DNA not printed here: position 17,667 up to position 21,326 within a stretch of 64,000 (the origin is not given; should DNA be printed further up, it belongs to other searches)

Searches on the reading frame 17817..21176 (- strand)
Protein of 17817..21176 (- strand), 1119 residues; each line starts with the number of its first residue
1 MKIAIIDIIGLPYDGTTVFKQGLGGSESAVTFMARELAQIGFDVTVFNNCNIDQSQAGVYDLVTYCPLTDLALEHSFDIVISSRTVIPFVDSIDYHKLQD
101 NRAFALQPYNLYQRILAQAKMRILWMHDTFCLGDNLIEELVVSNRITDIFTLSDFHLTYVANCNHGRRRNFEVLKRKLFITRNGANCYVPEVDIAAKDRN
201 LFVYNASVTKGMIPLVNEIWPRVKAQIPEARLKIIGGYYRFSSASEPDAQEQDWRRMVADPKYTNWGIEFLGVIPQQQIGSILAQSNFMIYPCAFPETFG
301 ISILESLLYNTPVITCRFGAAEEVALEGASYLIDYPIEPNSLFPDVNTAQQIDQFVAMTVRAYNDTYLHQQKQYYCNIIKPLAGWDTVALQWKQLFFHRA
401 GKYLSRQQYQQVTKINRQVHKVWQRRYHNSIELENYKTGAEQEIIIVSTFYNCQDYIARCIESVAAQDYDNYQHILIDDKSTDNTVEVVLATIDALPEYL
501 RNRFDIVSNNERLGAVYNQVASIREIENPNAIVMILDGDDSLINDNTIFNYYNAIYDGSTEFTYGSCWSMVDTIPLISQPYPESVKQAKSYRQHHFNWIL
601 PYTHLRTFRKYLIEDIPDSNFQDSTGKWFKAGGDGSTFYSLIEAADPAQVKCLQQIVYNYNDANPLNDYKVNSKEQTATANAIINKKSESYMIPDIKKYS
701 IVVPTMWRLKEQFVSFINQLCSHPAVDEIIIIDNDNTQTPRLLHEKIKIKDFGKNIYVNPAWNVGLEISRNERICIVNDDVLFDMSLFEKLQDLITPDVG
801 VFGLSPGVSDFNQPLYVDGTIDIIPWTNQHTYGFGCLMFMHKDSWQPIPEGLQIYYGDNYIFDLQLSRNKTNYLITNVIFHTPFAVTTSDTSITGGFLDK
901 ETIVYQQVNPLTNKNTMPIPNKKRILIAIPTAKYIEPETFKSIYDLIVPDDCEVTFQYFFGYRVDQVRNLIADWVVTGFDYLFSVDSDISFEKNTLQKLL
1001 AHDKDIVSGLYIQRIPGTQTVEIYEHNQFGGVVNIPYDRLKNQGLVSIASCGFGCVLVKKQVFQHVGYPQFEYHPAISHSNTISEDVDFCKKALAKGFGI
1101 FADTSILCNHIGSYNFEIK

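Call 39: search_protein_families(library=phrogs, proteins=[window:17817-21176:-], max_evalue=0.00001)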
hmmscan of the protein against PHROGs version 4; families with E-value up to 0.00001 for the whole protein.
window:17817-21176:- (1119 aa): 2 families
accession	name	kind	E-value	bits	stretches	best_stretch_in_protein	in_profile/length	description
phrog_1574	-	unknown function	4e-25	90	1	978-1117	83-235/240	-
phrog_2170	-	moron, auxiliary metabolic gene and host takeover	8.8e-11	42.5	1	218-396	199-369/374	glycosyltransferase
